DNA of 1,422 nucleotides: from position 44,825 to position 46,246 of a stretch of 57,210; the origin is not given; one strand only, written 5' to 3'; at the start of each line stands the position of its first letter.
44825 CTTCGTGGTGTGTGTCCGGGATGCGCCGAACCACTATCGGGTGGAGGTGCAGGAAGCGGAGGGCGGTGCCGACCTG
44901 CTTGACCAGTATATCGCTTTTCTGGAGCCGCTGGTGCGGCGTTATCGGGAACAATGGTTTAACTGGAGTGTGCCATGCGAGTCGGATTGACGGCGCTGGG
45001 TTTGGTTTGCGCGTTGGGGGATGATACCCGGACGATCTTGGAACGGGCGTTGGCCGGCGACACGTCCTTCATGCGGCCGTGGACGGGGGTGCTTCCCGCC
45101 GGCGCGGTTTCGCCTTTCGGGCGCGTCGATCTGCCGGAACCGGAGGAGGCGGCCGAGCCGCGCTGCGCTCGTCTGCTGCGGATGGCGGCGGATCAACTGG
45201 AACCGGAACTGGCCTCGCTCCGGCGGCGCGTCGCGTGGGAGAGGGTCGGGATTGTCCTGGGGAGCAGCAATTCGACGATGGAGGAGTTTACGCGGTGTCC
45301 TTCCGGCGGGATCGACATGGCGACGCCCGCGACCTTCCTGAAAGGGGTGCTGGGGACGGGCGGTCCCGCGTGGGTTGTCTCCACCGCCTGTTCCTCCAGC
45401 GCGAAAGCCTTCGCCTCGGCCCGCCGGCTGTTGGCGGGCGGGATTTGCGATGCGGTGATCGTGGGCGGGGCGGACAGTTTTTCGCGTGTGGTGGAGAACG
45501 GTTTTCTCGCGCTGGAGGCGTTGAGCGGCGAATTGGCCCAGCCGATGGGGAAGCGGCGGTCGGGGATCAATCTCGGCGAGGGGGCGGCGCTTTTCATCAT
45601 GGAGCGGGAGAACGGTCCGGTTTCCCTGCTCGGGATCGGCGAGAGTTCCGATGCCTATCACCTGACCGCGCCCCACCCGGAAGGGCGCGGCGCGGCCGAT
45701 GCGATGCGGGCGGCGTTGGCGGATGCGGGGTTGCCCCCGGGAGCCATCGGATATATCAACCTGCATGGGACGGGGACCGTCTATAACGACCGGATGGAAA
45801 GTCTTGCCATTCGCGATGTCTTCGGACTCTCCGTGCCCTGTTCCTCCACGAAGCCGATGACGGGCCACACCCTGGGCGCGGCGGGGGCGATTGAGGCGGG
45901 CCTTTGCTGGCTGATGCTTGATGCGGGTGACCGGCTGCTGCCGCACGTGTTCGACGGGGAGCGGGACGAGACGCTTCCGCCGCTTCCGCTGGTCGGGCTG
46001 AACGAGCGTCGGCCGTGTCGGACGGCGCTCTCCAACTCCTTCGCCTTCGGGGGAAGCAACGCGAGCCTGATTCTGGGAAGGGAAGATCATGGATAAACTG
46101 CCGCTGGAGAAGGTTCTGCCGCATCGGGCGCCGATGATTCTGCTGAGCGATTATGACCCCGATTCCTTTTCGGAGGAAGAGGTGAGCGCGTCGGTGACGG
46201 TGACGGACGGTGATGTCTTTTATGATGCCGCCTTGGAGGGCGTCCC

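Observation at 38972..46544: Seven-gene operon syntenic with apeH-apeP of aryl-polyene clusters but lacking ACP, ketoreductase, second KS/CLF and aryl-starter genes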

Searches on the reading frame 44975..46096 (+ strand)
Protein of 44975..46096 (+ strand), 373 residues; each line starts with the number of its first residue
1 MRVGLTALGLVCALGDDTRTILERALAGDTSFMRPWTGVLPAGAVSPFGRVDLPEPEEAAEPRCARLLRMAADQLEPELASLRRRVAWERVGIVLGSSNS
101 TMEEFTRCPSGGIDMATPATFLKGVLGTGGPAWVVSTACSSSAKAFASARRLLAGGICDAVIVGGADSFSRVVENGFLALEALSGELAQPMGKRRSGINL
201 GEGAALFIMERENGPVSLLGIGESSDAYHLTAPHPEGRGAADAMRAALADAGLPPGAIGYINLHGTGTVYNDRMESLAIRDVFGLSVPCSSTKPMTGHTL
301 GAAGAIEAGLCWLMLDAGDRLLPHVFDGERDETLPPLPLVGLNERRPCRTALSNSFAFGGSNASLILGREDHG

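Call 3: search_protein_families(library=pfam, proteins=[window:44975-46096:+], max_evalue=0.01)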
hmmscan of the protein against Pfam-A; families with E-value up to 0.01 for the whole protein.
window:44975-46096:+ (373 aa): 4 families
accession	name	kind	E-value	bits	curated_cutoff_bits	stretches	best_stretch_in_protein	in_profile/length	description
PF02801.28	Ketoacyl-synt_C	-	4.2e-27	95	20.8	1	218-317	4-109/119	Beta-ketoacyl synthase, C-terminal domain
PF00109.32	ketoacyl-synt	-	1.4e-14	54.7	20.8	1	91-212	116-249/252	Beta-ketoacyl synthase, N-terminal domain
PF00108.29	Thiolase_N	-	0.00016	21.6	26.4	1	128-172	74-118/260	Thiolase, N-terminal domain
PF08545.16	ACP_syn_III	-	0.0011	19.2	24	1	135-213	3-65/80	3-Oxoacyl-[acyl-carrier-protein (ACP)] synthase III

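Call 6: search_protein_families(library=ncbifam, proteins=[window:44975-46096:+], max_evalue=0.01)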
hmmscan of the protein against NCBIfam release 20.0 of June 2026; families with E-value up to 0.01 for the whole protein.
window:44975-46096:+ (373 aa): 26 families (the best 25 are shown)
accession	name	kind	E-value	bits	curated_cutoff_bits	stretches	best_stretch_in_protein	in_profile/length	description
NF006618.0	PRK09185.1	subfamily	9.8e-123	410.1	407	1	2-370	4-393/394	beta-ketoacyl-ACP synthase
TIGR03150.1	fabF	equivalog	2.6e-59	200.9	493.75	1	126-367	148-406/407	beta-ketoacyl-ACP synthase II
NF005589.0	PRK07314.1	subfamily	2.3e-56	191.3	387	1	126-369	151-411/413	beta-ketoacyl-ACP synthase II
NF004970.0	PRK06333.1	subfamily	3.2e-49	167.9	525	1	126-369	160-421/424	beta-ketoacyl-ACP synthase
NF004618.0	PRK05952.1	equivalog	4.4e-46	157.5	455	1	119-369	127-382/384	beta-ketoacyl-ACP synthase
NF058662.1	cispenta_AmcF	equivalog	3.4e-45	154.7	325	1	4-367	3-367/369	cispentacin biosynthesis acyltransferase subunit AmcF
NF006587.0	PRK09116.1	equivalog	6.9e-45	153.5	470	1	131-369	156-406/408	beta-ketoacyl-ACP synthase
NF005076.0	PRK06501.1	equivalog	1.9e-42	145.7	629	1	119-371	155-424/425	beta-ketoacyl-ACP synthase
NF006274.0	PRK08439.1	equivalog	3.1e-39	134.9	621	1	127-367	150-403/406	beta-ketoacyl-ACP synthase II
NF006434.0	PRK08722.1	equivalog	2.6e-37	128.7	759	1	122-368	147-412/414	beta-ketoacyl-ACP synthase II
NF005916.1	PRK07910.1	equivalog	2.2e-33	115.8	560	1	137-369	169-417/418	KasA/KasB family beta-ketoacyl-ACP synthase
NF005935.0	PRK07967.1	equivalog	2.3e-33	115.7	630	1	129-370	152-404/406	beta-ketoacyl-ACP synthase I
NF005490.0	PRK07103.1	equivalog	2.3e-28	99.4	445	1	124-369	154-412/414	polyketide beta-ketoacyl:acyl carrier protein synthase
NF053555.1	prodigi_MBC_PigJ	equivalog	3.9e-18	65.1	900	1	119-314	493-695/759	prodigiosin MBC biosynthesis protein PigJ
NF041183.1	Pks2_ls1_myc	equivalog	6.3e-13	46.5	2400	1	125-306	159-352/2086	sulfolipid-1 biosynthesis phthioceranic/hydroxyphthioceranic acid synthase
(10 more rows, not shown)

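Call 8: find_related_loci(query=window:44975-46096:+, collection=genome_contigs, flank=10000)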
Query window:44975-46096:+ (373 aa) in genome_contigs; peptide patterns used: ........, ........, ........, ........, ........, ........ (x = any residue, [..] = any of these).
139 stretches matched a pattern; 66 encode a relative of the query (tblastn E <= 1e-3); 66 distinct loci.
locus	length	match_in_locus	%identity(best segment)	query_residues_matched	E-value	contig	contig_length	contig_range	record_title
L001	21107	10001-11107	61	1-369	4e-135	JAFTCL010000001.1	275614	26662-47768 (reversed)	MAG: Kiritimatiellae bacterium isolate RGIG3692 Goat_Rumen.Co__c16845, whole genome shotgun sequence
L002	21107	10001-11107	61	1-369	2e-132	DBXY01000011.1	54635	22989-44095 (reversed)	MAG TPA_asm: Verrucomicrobia bacterium UBA1200 UBA1200_contig_20094, whole genome shotgun sequence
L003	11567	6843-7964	60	3-369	4e-124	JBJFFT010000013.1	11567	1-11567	MAG: Candidatus Spyradenecus sp. isolate EHIM02_bin.006 NODE_1148_length_11567_cov_6.896977, whole genome shotgun sequen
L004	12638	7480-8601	60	3-369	1e-122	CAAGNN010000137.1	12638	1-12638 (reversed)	MAG TPA_asm: Kiritimatiellae bacterium, isolate HGM23427, WGS project CAAGNN010000000 data, contig: SRS476839_99_k119_27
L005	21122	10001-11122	59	3-369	6e-122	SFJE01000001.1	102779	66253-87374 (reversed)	MAG: Lentisphaeraceae bacterium isolate W1P29.020 Contig24, whole genome shotgun sequence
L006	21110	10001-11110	59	2-367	7e-121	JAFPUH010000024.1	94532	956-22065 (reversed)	MAG: Kiritimatiellae bacterium isolate RGIG1481 Goat_Abomasum-1__c234251, whole genome shotgun sequence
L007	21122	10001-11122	59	3-369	3e-120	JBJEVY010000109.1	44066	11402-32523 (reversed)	MAG: Candidatus Spyradenecus sp. isolate MAHA01_bin.015 NODE_82_length_44066_cov_7.911022, whole genome shotgun sequence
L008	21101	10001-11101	59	5-369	2e-119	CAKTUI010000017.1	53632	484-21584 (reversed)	MAG: uncultured Kiritimatiellaeota bacterium isolate REFINED_METABAT215_TOP10_CONTIGS_1500_ASSEMBLY_K77_MERGED__Hadza_Mo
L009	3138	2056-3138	59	5-363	8e-123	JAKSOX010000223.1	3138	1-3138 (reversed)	MAG: Kiritimatiellia bacterium isolate Horse_feces188 MAG188_223, whole genome shotgun sequence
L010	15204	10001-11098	59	2-367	2e-118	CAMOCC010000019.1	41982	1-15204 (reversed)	MAG: uncultured Verrucomicrobia bacterium isolate SRR873601_bin.89_metaWRAP_v1.3_MAG genome assembly, contig: NODE_1910_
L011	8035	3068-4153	57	4-368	3e-118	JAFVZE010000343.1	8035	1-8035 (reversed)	MAG: Kiritimatiellae bacterium isolate RGIG5528 Sheep_Colon.Co__c2762674, whole genome shotgun sequence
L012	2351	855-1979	60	1-370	1e-123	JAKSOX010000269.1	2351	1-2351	MAG: Kiritimatiellia bacterium isolate Horse_feces188 MAG188_269, whole genome shotgun sequence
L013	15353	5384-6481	56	5-367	3e-117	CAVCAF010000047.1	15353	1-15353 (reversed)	Azospirillum sp. 51_20 isolate H07660-L1_cleanbin_000021 genome assembly, contig: Spades_H07660-L1_contig_1484, whole ge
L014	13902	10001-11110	57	2-367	1e-116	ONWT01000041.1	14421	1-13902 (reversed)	uncultured Lentisphaerae bacterium isolate RUG712 genome assembly, contig: k87_10674775, whole genome shotgun sequence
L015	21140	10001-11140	57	1-369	7e-116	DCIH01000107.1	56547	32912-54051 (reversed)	MAG TPA_asm: Verrucomicrobia bacterium UBA1731 UBA1731_contig_141, whole genome shotgun sequence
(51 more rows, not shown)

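Call 10: find_encoding_contigs(protein=window:44975-46096:+, flank=10000, max_places=6)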
Protein window:44975-46096:+ (373 aa): 2 contigs read that carry it; 2 places shown.
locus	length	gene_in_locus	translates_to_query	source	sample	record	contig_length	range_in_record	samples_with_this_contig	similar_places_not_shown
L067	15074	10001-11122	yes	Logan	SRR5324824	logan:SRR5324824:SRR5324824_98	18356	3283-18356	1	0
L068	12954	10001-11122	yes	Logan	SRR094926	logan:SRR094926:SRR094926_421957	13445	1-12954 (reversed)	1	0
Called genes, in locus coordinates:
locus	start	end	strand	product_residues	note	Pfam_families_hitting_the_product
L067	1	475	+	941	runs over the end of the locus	PF02837:Glyco_hydro_2_N, PF00703:Glyco_hydro_2, PF02836:Glyco_hydro_2_C, PF16355:DUF4982, PF00754:F5_F8_type_C, PF22633:F5_F8_type_C_2, PF16355:DUF4982, PF18565:Glyco_hydro2_C5, +1 more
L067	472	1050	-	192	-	PF01300:Sua5_yciO_yrdC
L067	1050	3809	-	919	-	PF03629:SASA, PF23763:Beta-barrel_GLAA-B_I, PF13229:Beta_helix (faint), PF23764:Beta-barrel_GLAA-B_II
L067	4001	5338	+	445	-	PF00501:AMP-binding, PF13193:AMP-binding_C (faint), PF22818:ApeI-like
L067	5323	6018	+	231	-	PF00535:Glycos_transf_2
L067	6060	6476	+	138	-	PF01643:Acyl-ACP_TE (weak), PF13279:4HBT_2, PF03061:4HBT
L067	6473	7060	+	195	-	-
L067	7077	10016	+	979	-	PF03176:MMPL (faint)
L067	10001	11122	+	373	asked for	PF00109:ketoacyl-synt, PF02801:Ketoacyl-synt_C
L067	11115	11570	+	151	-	PF22817:ApeP-like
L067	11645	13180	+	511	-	PF13709:DUF4159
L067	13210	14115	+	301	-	-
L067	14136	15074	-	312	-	?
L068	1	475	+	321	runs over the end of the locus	?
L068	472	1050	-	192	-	PF01300:Sua5_yciO_yrdC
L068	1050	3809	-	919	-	PF03629:SASA, PF23763:Beta-barrel_GLAA-B_I, PF13229:Beta_helix (faint), PF23764:Beta-barrel_GLAA-B_II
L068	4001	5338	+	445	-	PF00501:AMP-binding, PF13193:AMP-binding_C (faint), PF22818:ApeI-like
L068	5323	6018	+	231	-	PF00535:Glycos_transf_2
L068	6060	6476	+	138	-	PF01643:Acyl-ACP_TE (weak), PF13279:4HBT_2, PF03061:4HBT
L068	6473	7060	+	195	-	-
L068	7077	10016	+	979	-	PF03176:MMPL (faint)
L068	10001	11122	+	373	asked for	PF00109:ketoacyl-synt, PF02801:Ketoacyl-synt_C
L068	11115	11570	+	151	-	PF22817:ApeP-like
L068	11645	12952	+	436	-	?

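Call 13: search_protein_families(library=pfam, proteins=[L005:611-1501:+, L005:1654-2808:+, L005:2830-3159:+, L005:3169-3432:+, L005:3446-3898:+, L005:11669-12397:+, L005:12403-13617:+, L005:13626-14270:+, L005:14228-14998:+, L005:15055-16197:+], max_evalue=0.01)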
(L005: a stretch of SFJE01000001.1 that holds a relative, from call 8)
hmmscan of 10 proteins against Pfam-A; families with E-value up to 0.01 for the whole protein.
L005:611-1501:+ (296 aa): 0 families

L005:1654-2808:+ (384 aa): 0 families

L005:2830-3159:+ (109 aa): 1 family
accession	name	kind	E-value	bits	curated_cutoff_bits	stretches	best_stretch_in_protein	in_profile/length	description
PF00550.31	PP-binding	-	5.4e-06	27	20.8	1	40-82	12-52/67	Phosphopantetheine attachment site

L005:3169-3432:+ (87 aa): 1 family
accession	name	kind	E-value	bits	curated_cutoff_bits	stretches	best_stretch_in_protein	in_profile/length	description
PF00550.31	PP-binding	-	8.1e-12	45.7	20.8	1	9-75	1-66/67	Phosphopantetheine attachment site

L005:3446-3898:+ (150 aa): 0 families

L005:11669-12397:+ (242 aa): 3 families
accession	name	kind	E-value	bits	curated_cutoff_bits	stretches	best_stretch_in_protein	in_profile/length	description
PF13561.12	adh_short_C2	-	5.1e-51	174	27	1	10-241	1-235/236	Enoyl-(Acyl carrier protein) reductase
PF00106.31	adh_short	-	5.9e-45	153.6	26.6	1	4-196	1-191/195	short chain dehydrogenase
PF08659.16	KR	-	3.4e-19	69.9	22.6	1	6-186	3-177/180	KR domain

L005:12403-13617:+ (404 aa): 3 families
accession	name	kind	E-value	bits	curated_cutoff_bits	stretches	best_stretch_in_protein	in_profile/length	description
PF00109.32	ketoacyl-synt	-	3.4e-34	119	20.8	1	1-243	3-252/252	Beta-ketoacyl synthase, N-terminal domain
PF02801.28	Ketoacyl-synt_C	-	1.7e-28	99.4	20.8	1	251-360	1-118/119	Beta-ketoacyl synthase, C-terminal domain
PF00108.29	Thiolase_N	-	7.5e-06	25.9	26.4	1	151-192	75-116/260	Thiolase, N-terminal domain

L005:13626-14270:+ (214 aa): 1 family
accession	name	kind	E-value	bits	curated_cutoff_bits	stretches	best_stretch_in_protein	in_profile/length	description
PF13723.12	Ketoacyl-synt_2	-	2.1e-30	106.4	25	1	15-137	7-124/223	Beta-ketoacyl synthase, N-terminal domain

L005:14228-14998:+ (256 aa): 1 family
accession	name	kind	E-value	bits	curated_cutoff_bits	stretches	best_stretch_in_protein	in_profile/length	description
PF01553.26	Acyltransferase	-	1.9e-14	54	23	1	90-195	14-131/132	Acyltransferase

L005:15055-16197:+ (380 aa): 0 families

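Call 16: search_protein_families(library=pfam, proteins=[L001:3837-4721:+, L001:4754-6388:+, L001:6405-7163:+, L001:7418-7642:+, L001:7709-9499:+, L001:9513-9995:+, L001:12127-13374:+, L001:13367-14806:+, L001:14813-18049:+, L001:18046-20394:+], max_evalue=0.01)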
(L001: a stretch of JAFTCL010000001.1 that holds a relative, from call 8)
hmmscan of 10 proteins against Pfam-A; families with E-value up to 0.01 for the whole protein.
L001:3837-4721:+ (294 aa): 3 families
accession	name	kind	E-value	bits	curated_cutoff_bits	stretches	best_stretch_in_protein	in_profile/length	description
PF00781.29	DAGK_cat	-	4e-16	59.2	23.6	1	29-110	31-115/125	Diacylglycerol kinase catalytic domain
PF19279.4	YegS_C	-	2.8e-09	37.4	27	1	133-289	5-157/158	YegS C-terminal NAD kinase beta sandwich-like domain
PF01513.26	NAD_kinase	-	7.9e-06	26.7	25.5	1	43-86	63-106/130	ATP-NAD kinase N-terminal domain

L001:4754-6388:+ (544 aa): 2 families
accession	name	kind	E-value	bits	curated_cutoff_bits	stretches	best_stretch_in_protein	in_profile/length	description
PF03772.21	Competence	-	1.3e-51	176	23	1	238-532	1-268/270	Competence protein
PF13567.11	DUF4131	-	3.7e-05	23.9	31.6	1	42-176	6-133/165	Domain of unknown function (DUF4131)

L001:6405-7163:+ (252 aa): 1 family
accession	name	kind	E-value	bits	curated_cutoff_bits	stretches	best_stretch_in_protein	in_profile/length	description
PF01784.24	DUF34_NIF3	-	2.6e-58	198.1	23.4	1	1-247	1-251/256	Duf34/NIF3 (NGG1p interacting factor 3)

L001:7418-7642:+ (74 aa): 2 families
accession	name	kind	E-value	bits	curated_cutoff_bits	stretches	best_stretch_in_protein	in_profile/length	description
PF01165.25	Ribosomal_S21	-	3.7e-17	62.2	27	1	12-64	2-54/55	Ribosomal protein S21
PF01928.26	CYTH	-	0.0041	17.4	23.2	1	24-68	20-64/179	CYTH domain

L001:7709-9499:+ (596 aa): 4 families
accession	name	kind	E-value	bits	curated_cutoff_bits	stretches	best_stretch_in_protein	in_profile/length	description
PF02775.26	TPP_enzyme_C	-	9.4e-56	188.2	21.9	1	407-570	1-151/151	Thiamine pyrophosphate enzyme, C-terminal TPP binding domain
PF00205.28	TPP_enzyme_M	-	1.5e-44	151.4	30.4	1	216-351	1-137/137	Thiamine pyrophosphate enzyme, central domain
PF02776.23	TPP_enzyme_N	-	7e-39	132.7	26.8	1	28-141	2-117/119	Thiamine pyrophosphate enzyme, N-terminal TPP binding domain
PF01855.24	POR_N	-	0.0011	19.2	27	0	39-173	5-144/231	Pyruvate flavodoxin/ferredoxin oxidoreductase, thiamine diP-bdg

L001:9513-9995:+ (160 aa): 5 families
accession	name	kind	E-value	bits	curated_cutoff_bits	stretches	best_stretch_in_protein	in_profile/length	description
PF22629.2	ACT_AHAS_ss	-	3.1e-21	75.8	27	1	8-74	2-67/67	AHAS small subunit-like ACT domain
PF10369.15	ALS_ss_C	-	9.6e-21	74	23.2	1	86-159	1-73/74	Small subunit of acetolactate synthase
PF13710.12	ACT_5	-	3e-13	49.8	27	1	13-75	1-62/62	ACT domain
PF01842.31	ACT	-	3.2e-13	49.6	27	1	5-69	1-64/66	ACT domain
PF13291.12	ACT_4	-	0.00012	23.1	27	1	9-75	11-78/80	ACT domain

L001:12127-13374:+ (415 aa): 12 families
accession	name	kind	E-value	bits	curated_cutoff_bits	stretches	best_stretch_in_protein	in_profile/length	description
PF12838.12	Fer4_7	-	9.5e-16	58.4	27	2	351-396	4-50/52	4Fe-4S dicluster domain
PF12801.12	Fer4_5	-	5.4e-10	39.5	22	2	60-93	5-38/48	4Fe-4S binding domain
PF13187.11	Fer4_9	-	1.7e-09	38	27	3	265-321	1-52/52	4Fe-4S dicluster domain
PF00037.32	Fer4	-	1e-08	35.1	21.1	1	265-282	7-24/24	4Fe-4S binding domain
PF13484.11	Fer4_16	-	2.8e-07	31.6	30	1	266-284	2-20/66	4Fe-4S double cluster binding domain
PF13237.11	Fer4_10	-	5.5e-07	29.9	25.5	0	350-395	10-53/53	4Fe-4S dicluster domain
PF14697.11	Fer4_21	-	6.5e-07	29.8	35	1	349-400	8-56/59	4Fe-4S dicluster domain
PF12837.12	Fer4_6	-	7.7e-05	22.9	25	2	336-364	1-24/24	4Fe-4S binding domain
PF12797.12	Fer4_2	-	0.00029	21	24.5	2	265-278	9-22/22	4Fe-4S binding domain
PF13183.11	Fer4_8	-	0.0016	19.4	27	0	260-280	48-68/68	4Fe-4S dicluster domain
PF25160.1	LdpA_Fe-S-bd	-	0.0033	17.6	27.6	0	262-282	24-44/49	LdpA Fe-S cluster-binding domain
PF13534.11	Fer4_17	-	0.005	17.8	22.2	1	258-280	38-60/61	4Fe-4S dicluster domain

L001:13367-14806:+ (479 aa): 1 family
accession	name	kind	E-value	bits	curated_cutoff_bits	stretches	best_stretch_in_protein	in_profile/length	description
PF03631.20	Virul_fac_BrkB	-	1.5e-46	159.6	33.7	1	48-338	2-258/259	Virulence factor BrkB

L001:14813-18049:+ (1078 aa): 7 families
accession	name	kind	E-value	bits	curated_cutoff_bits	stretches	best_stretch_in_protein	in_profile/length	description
PF00270.35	DEAD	-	2.1e-23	83.3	26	1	547-707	1-163/167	DEAD/DEAH box helicase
PF00271.37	Helicase_C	-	4.7e-21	75.6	23.5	1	750-851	11-109/110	Helicase conserved C-terminal domain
PF17757.6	UvrB_inter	-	2.4e-20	72.9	22.9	1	148-232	1-86/91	UvrB interaction domain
PF03461.20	TRCF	-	2.2e-17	63.6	25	1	961-1044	4-88/95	TRCF domain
PF02559.22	CarD_TRCF_RID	-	7.7e-16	58.4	23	1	421-477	1-57/57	CarD-like/TRCF RID domain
PF04851.21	ResIII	-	1.1e-06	29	22.5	1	547-703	5-162/164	Type III restriction enzyme, res subunit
PF22590.2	Cas3-like_C_2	-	0.0023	18.6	27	0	754-851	2-104/106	CRISPR-associated nuclease/helicase Cas3, C-terminal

L001:18046-20394:+ (782 aa): 0 families

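Call 20: find_related_loci(query=A1, collection=genome_contigs, flank=10000)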
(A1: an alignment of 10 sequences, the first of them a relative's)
Query A1 (404 aa) in genome_contigs; peptide patterns used: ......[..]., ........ (x = any residue, [..] = any of these).
600 stretches matched a pattern (row limit reached: there are more); 588 encode a relative of the query (tblastn E <= 1e-3); the best 80 are kept; 80 distinct loci.
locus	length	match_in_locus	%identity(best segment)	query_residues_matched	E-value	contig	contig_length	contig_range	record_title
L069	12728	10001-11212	70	1-403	0e+0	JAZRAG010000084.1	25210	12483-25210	MAG: Candidatus Spyradenecus sp. isolate T1900045144_TC20190138.MAGScoT_cleanbin_000013 SGB_4932_k141_2480098, whole gen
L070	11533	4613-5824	70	1-403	0e+0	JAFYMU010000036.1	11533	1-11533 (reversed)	MAG: Kiritimatiellae bacterium isolate RGIG7233 Water_buffalos_Cecum-2__c237991, whole genome shotgun sequence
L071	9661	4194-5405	68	1-403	0e+0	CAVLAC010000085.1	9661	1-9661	bacterium isolate H07658-L1_cleanbin_000011 genome assembly, contig: Spades_H07658-L1_contig_1665, whole genome shotgun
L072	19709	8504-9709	66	1-401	0e+0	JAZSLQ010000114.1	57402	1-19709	MAG: Kiritimatiellia bacterium isolate T1900044557_TS20190023.MAGScoT_cleanbin_000052 SGB_318_k141_2165657, whole genome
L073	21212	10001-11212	61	1-403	5e-166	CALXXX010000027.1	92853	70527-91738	MAG: uncultured Alphaproteobacteria bacterium isolate E27__bin304 genome assembly, contig: E27__k127_214642, whole genom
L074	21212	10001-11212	59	1-403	2e-164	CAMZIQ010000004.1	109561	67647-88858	MAG TPA_asm: uncultured proteobacterium isolate SRR10912534_bin.71_metaWRAP_v1.3_MAG genome assembly, contig: ERZ1421001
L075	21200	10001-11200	60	1-401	5e-158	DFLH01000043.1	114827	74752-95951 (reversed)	MAG TPA_asm: Verrucomicrobia bacterium UBA3624 UBA3624_contig_291, whole genome shotgun sequence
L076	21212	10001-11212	57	1-403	4e-158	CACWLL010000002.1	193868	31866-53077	uncultured bacterium isolate RUG10694 genome assembly, contig: RUG10694_asm_2, whole genome shotgun sequence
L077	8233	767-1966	61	1-401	5e-157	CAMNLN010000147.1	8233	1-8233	MAG: uncultured Verrucomicrobia bacterium isolate SRR1222429_bin.139_metaWRAP_v1.3_MAG genome assembly, contig: NODE.254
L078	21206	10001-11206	59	1-401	4e-155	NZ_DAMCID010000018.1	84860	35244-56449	MAG: Stenotrophomonas sp. isolate CTOTU49765 NODE_48_length_84860_cov_6.932693, whole genome shotgun sequence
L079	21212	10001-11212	58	1-403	6e-155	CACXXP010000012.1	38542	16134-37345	MAG: uncultured proteobacterium isolate RUG11692 genome assembly, contig: RUG11692_asm_12, whole genome shotgun sequence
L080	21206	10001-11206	59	1-401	1e-154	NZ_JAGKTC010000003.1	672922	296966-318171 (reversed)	Pseudoxanthomonas helianthi strain 110414 110414_scaffold3, whole genome shotgun sequence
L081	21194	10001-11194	56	5-401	3e-154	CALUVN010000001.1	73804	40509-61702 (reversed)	MAG: Candidatus Gastranaerophilales bacterium isolate BRZ_KE__bin57 genome assembly, contig: BRZ_KE__NODE_406_length_738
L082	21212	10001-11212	58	1-403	2e-154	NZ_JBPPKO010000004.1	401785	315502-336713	Tepidicaulis sp. LMO-SS28 SS.TM.28_ctg004_LMO-SS28, whole genome shotgun sequence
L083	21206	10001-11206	58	1-401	7e-154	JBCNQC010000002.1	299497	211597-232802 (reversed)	MAG: Stenotrophomonas sp. isolate SMAGNO169 Contig2, whole genome shotgun sequence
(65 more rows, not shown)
